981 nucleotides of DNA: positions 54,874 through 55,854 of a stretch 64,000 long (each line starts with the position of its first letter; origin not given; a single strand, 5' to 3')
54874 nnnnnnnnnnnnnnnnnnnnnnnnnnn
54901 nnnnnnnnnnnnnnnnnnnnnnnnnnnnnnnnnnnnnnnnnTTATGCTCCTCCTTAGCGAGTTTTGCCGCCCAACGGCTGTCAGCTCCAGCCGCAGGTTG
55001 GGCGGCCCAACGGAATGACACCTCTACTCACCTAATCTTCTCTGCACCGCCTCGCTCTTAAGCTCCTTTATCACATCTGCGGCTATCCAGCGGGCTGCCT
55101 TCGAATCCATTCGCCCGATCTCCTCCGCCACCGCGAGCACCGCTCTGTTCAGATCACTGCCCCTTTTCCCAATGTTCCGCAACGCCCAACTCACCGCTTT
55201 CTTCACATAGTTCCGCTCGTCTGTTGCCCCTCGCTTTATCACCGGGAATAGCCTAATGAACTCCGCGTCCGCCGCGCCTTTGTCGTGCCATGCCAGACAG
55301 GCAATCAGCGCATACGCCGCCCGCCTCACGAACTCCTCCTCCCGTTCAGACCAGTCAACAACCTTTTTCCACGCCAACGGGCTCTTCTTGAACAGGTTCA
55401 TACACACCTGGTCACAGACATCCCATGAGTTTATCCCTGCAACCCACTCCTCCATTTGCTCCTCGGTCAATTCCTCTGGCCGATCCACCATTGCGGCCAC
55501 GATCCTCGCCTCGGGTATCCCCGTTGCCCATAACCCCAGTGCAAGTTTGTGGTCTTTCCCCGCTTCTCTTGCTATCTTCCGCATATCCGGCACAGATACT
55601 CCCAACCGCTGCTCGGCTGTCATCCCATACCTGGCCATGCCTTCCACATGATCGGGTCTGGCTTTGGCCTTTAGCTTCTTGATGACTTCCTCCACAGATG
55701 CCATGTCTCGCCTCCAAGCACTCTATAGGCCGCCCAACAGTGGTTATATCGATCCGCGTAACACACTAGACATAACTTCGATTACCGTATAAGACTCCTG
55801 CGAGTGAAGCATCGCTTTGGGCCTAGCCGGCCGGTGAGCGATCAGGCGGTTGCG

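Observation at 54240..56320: Lower-GC, differently codon-biased segment with a decayed GyrI-like gene, an intact AlkD-like repair gene and a ~570-nt non-coding structured stretch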

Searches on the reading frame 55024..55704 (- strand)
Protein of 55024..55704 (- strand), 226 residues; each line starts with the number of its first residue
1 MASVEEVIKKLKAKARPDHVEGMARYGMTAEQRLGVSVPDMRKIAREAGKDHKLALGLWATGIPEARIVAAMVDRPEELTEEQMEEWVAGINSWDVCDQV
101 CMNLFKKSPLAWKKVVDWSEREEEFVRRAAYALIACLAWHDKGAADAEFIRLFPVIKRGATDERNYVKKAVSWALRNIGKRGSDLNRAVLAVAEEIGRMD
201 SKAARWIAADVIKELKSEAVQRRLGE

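Call 7: search_protein_families(library=pfam, proteins=[window:55024-55704:-], max_evalue=0.01)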
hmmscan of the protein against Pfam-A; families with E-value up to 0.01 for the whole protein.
window:55024-55704:- (226 aa): 1 family
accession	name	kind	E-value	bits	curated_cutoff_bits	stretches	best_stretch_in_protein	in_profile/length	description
PF08713.17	DNA_alkylation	-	1.3e-33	116.9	21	1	8-192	2-196/213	DNA alkylation repair enzyme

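Call 13: find_encoding_contigs(protein=window:55024-55704:-, flank=6000, max_places=10)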
Protein window:55024-55704:- (226 aa): 1 contig read that carries it; 1 place shown.
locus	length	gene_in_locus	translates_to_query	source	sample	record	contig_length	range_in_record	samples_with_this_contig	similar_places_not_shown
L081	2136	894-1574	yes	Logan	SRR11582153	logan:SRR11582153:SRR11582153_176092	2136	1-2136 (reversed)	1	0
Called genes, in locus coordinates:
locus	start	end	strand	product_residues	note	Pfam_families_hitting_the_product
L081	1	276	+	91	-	?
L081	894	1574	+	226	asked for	PF08713:DNA_alkylation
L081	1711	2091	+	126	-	-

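Call 39: find_homologous_proteins(query=window:55024-55704:-, max_evalue=1e-20)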
Query window:55024-55704:- (226 aa): 7972 proteins with E <= 1e-20 among 8000 candidates; the best 120 are listed.
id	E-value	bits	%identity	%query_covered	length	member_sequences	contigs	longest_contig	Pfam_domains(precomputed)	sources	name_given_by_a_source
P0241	1.6e-142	491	100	100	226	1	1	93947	PF08713.18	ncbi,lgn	-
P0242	1.8e-133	461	93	100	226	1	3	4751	PF08713.18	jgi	-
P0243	1.1e-122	426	85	99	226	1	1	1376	PF08713.18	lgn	-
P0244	1.9e-118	412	82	100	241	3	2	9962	PF08713.18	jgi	jgi:3-methyladenine DNA glycosylase AlkD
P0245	5.8e-118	411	80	100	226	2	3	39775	PF08713.18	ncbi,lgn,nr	ncbi:MAG: DNA alkylation repair protein [candidate division KSB1 bacterium]|nr:DNA alkylation repair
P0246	4.1e-115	401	79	100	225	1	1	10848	PF08713.18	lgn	-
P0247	5.0e-115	401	80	100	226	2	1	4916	PF08713.18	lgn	-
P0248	6.7e-115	401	80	100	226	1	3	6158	PF08713.18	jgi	-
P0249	3.8e-114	398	80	100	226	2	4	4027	PF08713.18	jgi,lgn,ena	-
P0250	4.1e-114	398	78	99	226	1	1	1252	PF08713.18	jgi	-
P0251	6.1e-114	397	80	99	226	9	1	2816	PF08713.18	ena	-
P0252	6.7e-114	397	80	100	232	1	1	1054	PF08713.18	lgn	-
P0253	6.7e-114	397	78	100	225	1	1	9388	PF08713.18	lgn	-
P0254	1.1e-113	397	77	100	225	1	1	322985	PF08713.18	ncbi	-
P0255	1.5e-113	396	77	100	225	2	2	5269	PF08713.18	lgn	-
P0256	2.1e-113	396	79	99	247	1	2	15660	PF08713.18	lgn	-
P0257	2.3e-113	396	79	100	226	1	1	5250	PF08713.18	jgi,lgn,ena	-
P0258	4.9e-113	394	79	100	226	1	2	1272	PF08713.18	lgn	-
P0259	5.5e-113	394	78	99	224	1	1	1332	PF08713.18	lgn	-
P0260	1.0e-112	393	79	99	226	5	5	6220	PF08713.18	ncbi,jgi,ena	jgi:3-methyladenine DNA glycosylase AlkD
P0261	5.2e-112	391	78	100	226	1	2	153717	PF08713.18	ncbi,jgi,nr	ncbi:MAG: DNA alkylation repair protein [bacterium]|jgi:3-methyladenine DNA glycosylase AlkD|nr:DNA 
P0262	7.8e-112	391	78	99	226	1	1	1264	PF08713.18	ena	-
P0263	7.9e-112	391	78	99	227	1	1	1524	PF08713.18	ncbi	-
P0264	8.6e-112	390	77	99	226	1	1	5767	PF08713.18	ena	-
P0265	1.8e-111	389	77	99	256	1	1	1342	PF08713.18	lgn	-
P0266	2.9e-111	389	77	100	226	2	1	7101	PF08713.18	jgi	-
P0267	4.2e-111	388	78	100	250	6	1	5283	PF08713.18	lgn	-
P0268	4.5e-111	388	77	99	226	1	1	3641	PF08713.18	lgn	-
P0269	7.9e-111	387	76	100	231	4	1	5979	PF08713.18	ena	-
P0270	8.4e-111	387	76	99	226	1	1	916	PF08713.18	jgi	-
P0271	1.2e-110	387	77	99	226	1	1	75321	PF08713.18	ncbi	-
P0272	2.1e-110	386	79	100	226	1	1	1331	PF08713.18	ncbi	-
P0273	2.2e-110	386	76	99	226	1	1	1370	PF08713.18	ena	-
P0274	2.3e-110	386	76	99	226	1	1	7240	PF08713.18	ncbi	-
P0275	2.4e-110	386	78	99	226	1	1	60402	PF08713.18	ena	-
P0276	2.8e-110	385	76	99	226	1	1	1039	PF08713.18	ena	-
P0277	3.1e-110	385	76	99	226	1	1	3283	PF08713.18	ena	-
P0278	3.5e-110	385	77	99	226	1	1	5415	PF08713.18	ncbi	-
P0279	3.8e-110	385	76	99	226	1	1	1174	PF08713.18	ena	-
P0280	3.8e-110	385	76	99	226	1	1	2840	PF08713.18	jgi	-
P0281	3.9e-110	385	76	99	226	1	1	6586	PF08713.18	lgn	-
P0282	4.1e-110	385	76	99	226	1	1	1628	PF08713.18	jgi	-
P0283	4.3e-110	385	76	99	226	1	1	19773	PF08713.18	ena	-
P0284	5.7e-110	384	76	99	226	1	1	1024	PF08713.18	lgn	-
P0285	5.9e-110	384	77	99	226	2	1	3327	PF08713.18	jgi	jgi:3-methyladenine DNA glycosylase AlkD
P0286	8.1e-110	384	77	99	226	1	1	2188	PF08713.18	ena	-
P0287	8.6e-110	384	76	99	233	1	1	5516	PF08713.18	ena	-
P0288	9.5e-110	384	76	99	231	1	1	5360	PF08713.18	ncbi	-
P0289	9.6e-110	384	77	99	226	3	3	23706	PF08713.18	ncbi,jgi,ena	-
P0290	9.7e-110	384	76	99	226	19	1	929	PF08713.18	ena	-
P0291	1.0e-109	384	76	99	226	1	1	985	PF08713.18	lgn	-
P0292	1.1e-109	384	76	99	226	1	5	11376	PF08713.18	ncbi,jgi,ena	-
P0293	1.1e-109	384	76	99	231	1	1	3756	PF08713.18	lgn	-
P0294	1.2e-109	383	77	100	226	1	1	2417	PF08713.18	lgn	-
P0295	1.2e-109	383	77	99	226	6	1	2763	PF08713.18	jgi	-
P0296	1.3e-109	383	76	99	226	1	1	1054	PF08713.18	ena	-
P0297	1.4e-109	383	76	100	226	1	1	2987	PF08713.18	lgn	-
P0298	1.6e-109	383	76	99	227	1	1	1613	PF08713.18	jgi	jgi:3-methyladenine DNA glycosylase AlkD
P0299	1.9e-109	383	76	99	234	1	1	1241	PF08713.18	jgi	-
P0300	2.5e-109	382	76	99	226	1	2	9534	PF08713.18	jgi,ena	-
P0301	3.1e-109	382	75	99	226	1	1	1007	PF08713.18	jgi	-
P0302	3.3e-109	382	77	99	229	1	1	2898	PF08713.18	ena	-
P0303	3.4e-109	382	75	100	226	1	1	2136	PF08713.18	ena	-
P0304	3.5e-109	382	76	99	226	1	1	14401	PF08713.18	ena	-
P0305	4.1e-109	382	75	99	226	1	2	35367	PF08713.18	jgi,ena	-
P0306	4.5e-109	382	77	99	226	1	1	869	PF08713.18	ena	-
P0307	4.5e-109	382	78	99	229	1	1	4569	PF08713.18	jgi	-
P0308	4.9e-109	381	75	100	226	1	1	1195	PF08713.18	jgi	-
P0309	5.6e-109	381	75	99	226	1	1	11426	PF08713.18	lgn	-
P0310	5.9e-109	381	75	99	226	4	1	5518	PF08713.18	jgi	-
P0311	6.3e-109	381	78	99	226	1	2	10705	PF08713.18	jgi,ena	-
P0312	9.4e-109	380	75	99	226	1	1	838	PF08713.18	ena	-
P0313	9.6e-109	380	75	99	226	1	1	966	PF08713.18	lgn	-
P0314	1.1e-108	380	74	99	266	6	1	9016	PF08713.18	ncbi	-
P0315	1.1e-108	380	75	99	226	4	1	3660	PF08713.18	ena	-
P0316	1.1e-108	380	75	97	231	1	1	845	PF08713.18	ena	-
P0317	1.1e-108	380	75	99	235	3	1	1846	PF08713.18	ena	-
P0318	1.3e-108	380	75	100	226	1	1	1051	PF08713.18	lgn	-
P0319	1.4e-108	380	74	100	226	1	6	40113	PF08713.18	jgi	-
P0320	1.4e-108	380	74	100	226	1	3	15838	PF08713.18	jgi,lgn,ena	-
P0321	1.5e-108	380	73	100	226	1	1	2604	PF08713.18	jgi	jgi:3-methyladenine DNA glycosylase AlkD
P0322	1.6e-108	380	77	99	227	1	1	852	PF08713.18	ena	-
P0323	1.9e-108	379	75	99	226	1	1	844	PF08713.18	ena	-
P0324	2.1e-108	379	75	99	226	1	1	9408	PF08713.18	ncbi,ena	-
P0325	2.3e-108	379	75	99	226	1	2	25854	PF08713.18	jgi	jgi:3-methyladenine DNA glycosylase AlkD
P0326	2.6e-108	379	75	100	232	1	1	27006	PF08713.18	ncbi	-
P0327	2.6e-108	379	76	99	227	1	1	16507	PF08713.18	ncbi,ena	-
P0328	2.7e-108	379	75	99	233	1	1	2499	PF08713.18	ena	-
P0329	3.4e-108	379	75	99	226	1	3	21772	PF08713.18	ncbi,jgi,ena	-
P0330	3.4e-108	379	74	99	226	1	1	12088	PF08713.18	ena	-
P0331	3.6e-108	379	75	99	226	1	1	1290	PF08713.18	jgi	-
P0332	4.2e-108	378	75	99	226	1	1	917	PF08713.18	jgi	jgi:3-methyladenine DNA glycosylase AlkD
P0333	4.3e-108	378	75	100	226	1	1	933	PF08713.18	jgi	-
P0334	4.4e-108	378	74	100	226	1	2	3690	PF08713.18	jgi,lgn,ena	-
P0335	4.5e-108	378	73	100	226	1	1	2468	PF08713.18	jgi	jgi:3-methyladenine DNA glycosylase AlkD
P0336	4.6e-108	378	74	99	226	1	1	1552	PF08713.18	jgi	jgi:3-methyladenine DNA glycosylase AlkD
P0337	5.2e-108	378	75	99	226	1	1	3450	PF08713.18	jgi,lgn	-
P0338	6.1e-108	378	74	99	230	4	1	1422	PF08713.18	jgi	-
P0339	6.4e-108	378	75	99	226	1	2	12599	PF08713.18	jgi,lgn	-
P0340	6.4e-108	378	75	99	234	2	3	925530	PF08713.18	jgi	-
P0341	7.2e-108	378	74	99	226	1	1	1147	PF08713.18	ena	-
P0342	7.7e-108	377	75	99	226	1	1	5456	PF08713.18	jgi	-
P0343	8.1e-108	377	74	99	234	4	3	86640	PF08713.18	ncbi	-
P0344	8.6e-108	377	75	99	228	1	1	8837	PF08713.18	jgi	jgi:3-methyladenine DNA glycosylase AlkD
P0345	8.7e-108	377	74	99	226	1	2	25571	PF08713.18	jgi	jgi:3-methyladenine DNA glycosylase AlkD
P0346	1.1e-107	377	73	99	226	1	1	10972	PF08713.18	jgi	jgi:3-methyladenine DNA glycosylase AlkD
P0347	1.1e-107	377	74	99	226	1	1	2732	PF08713.18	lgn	-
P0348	1.3e-107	377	72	100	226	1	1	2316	PF08713.18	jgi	jgi:3-methyladenine DNA glycosylase AlkD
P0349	1.4e-107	377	74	99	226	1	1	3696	PF08713.18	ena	-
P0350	1.5e-107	377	74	99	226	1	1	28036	PF08713.18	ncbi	-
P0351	1.7e-107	376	76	99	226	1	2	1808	PF08713.18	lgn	-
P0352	1.7e-107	376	73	99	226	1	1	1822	PF08713.18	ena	-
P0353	1.7e-107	376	76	99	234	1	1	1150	PF08713.18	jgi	jgi:3-methyladenine DNA glycosylase AlkD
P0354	2.5e-107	376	74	99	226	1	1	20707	PF08713.18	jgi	jgi:3-methyladenine DNA glycosylase AlkD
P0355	2.6e-107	376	74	99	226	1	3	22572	PF08713.18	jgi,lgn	jgi:3-methyladenine DNA glycosylase AlkD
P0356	2.6e-107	376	76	100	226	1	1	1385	PF08713.18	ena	-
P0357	2.9e-107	376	75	99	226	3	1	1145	PF08713.18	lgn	-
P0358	2.9e-107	376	74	99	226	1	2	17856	PF08713.18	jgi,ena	-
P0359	3.0e-107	376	74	99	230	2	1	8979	PF08713.18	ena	-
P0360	3.0e-107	376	72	100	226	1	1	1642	PF08713.18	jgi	jgi:3-methyladenine DNA glycosylase AlkD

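Call 40: search_solved_structures(query=window:55024-55704:-, max_evalue=0.001)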
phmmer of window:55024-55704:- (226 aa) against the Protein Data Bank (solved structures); distinct sequences matched with E-value up to 0.001: 3.
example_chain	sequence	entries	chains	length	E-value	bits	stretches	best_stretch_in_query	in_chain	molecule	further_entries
1t06_A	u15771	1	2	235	2.2e-06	31.1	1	31-203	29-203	hypothetical protein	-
3zbo_A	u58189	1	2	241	2.2e-06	31.1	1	31-203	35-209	ALKF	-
9ijj_AA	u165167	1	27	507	7.1e-06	29.4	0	128-190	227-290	Sperm-associated antigen 6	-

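Call 41: find_encoding_contigs(protein=P0242, flank=5000, max_places=3)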
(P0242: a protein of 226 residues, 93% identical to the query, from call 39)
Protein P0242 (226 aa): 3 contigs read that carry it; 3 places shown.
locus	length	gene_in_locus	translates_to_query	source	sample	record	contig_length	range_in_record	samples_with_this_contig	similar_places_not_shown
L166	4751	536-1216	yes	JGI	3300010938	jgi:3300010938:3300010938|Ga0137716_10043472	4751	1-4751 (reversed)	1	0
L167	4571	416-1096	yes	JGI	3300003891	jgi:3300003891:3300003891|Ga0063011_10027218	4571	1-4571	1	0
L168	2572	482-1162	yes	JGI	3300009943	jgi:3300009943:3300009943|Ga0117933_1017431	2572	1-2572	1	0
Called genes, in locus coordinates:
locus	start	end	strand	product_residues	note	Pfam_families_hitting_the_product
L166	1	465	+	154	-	?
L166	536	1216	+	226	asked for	PF08713:DNA_alkylation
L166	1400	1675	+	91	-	-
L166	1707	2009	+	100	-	PF06445:GyrI-like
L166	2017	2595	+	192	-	PF08818:DUF1801 (faint)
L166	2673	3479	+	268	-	PF18761:Heliorhodopsin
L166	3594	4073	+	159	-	PF10706:Aminoglyc_resit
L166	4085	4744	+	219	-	PF00890:FAD_binding_2, PF01266:DAO, PF01494:FAD_binding_3 (weak), PF01946:Thi4 (weak), PF07992:Pyr_redox_2 (weak), PF12831:FAD_oxidored (weak), PF13450:NAD_binding_8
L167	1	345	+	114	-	?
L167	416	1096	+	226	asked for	PF08713:DNA_alkylation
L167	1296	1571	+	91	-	-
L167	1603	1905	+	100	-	PF06445:GyrI-like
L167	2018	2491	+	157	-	PF08818:DUF1801 (weak)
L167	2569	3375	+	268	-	PF18761:Heliorhodopsin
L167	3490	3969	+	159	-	PF10706:Aminoglyc_resit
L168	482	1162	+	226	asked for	PF08713:DNA_alkylation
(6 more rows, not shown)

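Call 42: find_encoding_contigs(protein=P0245, flank=6000, max_places=3)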
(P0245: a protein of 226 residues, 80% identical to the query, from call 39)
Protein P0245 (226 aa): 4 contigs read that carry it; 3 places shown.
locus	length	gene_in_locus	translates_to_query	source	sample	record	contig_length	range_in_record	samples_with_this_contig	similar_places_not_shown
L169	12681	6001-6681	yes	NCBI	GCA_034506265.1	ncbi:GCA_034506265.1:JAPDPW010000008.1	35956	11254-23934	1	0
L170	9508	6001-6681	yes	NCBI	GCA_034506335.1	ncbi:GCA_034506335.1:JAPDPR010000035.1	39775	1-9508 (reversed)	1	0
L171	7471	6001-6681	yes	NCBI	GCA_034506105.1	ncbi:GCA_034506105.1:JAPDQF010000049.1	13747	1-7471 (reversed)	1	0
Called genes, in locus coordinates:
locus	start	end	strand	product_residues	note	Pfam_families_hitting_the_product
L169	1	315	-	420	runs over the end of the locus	PF00926:DHBP_synthase, PF00925:GTP_cyclohydro2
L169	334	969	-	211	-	PF00677:Lum_binding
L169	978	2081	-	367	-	PF00383:dCMP_cyt_deam_1, PF14437:MafB19-deam, PF01872:RibD_C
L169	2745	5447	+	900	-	PF08471:Ribonuc_red_2_N, PF02867:Ribonuc_red_lgC, PF12637:TSCPD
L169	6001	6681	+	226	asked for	PF08713:DNA_alkylation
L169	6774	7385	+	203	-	PF06445:GyrI-like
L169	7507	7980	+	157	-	-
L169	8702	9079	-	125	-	PF09723:Zn_ribbon_8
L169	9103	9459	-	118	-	PF01740:STAS, PF13466:STAS_2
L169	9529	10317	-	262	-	PF00535:Glycos_transf_2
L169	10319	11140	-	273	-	PF00535:Glycos_transf_2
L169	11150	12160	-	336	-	PF01075:Glyco_transf_9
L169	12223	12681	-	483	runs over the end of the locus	PF00534:Glycos_transf_1, PF13692:Glyco_trans_1_4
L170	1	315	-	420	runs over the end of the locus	PF00926:DHBP_synthase, PF00925:GTP_cyclohydro2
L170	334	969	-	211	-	PF00677:Lum_binding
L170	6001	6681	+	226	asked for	PF08713:DNA_alkylation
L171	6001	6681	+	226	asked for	PF08713:DNA_alkylation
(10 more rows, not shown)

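Call 43: find_encoding_contigs(protein=P0249, flank=5000, max_places=4)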
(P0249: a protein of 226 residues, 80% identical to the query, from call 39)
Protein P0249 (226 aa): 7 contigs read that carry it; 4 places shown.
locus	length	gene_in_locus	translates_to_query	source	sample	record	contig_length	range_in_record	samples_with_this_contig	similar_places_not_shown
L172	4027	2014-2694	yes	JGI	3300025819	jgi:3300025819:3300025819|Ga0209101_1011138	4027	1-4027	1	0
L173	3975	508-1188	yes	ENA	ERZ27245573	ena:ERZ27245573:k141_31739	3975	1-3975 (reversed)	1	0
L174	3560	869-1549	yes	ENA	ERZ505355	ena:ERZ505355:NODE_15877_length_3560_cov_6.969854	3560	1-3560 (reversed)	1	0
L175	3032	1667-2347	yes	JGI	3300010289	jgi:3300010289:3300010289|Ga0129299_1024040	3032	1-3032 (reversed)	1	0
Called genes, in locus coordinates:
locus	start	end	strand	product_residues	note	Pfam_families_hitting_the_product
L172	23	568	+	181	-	-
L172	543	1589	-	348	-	PF04545:Sigma70_r4 (weak), PF08281:Sigma70_r4_2 (weak), PF13384:HTH_23, PF13551:HTH_29, PF01381:HTH_3 (faint), PF13565:HTH_32, PF13592:HTH_33, PF13358:DDE_3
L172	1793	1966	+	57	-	-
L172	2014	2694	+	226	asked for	PF08713:DNA_alkylation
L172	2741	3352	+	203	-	PF06445:GyrI-like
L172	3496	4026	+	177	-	?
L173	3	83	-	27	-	?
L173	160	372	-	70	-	-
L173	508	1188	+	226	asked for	PF08713:DNA_alkylation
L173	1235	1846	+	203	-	PF06445:GyrI-like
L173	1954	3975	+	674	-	?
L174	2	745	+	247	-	?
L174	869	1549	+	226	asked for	PF08713:DNA_alkylation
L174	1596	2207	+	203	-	PF06445:GyrI-like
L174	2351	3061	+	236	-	-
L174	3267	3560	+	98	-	?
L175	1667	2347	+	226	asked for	PF08713:DNA_alkylation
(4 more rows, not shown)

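Call 61: search_protein_families(library=pfam, proteins=[L166:1-462:+, L166:2017-2592:+, L166:3594-4070:+, L172:3496-4026:+, L174:2351-3058:+, L169:7507-7977:+, L172:23-565:+], max_evalue=0.01)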
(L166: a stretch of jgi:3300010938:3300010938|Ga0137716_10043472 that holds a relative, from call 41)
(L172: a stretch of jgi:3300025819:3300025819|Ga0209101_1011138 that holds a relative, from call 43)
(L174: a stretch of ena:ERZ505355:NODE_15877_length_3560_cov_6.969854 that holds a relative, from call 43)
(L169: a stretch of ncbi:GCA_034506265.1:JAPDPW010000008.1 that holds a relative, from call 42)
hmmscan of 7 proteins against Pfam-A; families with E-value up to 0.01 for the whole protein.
L166:1-462:+ (154 aa): 0 families

L166:2017-2592:+ (192 aa): 1 family
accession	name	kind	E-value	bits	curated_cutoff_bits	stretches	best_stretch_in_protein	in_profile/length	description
PF08818.16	DUF1801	-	1.8e-05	25.5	27.2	1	100-191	2-85/85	Domain of unknown function (DU1801)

L166:3594-4070:+ (159 aa): 1 family
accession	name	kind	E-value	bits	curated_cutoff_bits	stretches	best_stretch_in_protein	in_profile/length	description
PF10706.15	Aminoglyc_resit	-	2.1e-32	112.7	21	1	10-141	2-135/149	Aminoglycoside-2''-adenylyltransferase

L172:3496-4026:+ (177 aa): 0 families

L174:2351-3058:+ (236 aa): 0 families

L169:7507-7977:+ (157 aa): 0 families

L172:23-565:+ (181 aa): 1 family
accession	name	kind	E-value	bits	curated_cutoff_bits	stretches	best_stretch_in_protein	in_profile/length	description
PF10028.14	DUF2270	-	0.00021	21.4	25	1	45-100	30-82/184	Predicted integral membrane protein (DUF2270)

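Call 66: list_cluster_members(proteins=[P0241, P0122])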
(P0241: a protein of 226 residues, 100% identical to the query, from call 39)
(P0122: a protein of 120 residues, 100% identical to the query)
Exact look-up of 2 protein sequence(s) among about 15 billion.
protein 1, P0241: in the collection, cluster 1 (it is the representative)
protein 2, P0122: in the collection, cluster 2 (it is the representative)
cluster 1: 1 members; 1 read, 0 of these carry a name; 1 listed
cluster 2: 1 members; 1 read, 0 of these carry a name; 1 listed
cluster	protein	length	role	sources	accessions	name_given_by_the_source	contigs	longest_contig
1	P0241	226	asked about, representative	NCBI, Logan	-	-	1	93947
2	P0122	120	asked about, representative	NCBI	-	-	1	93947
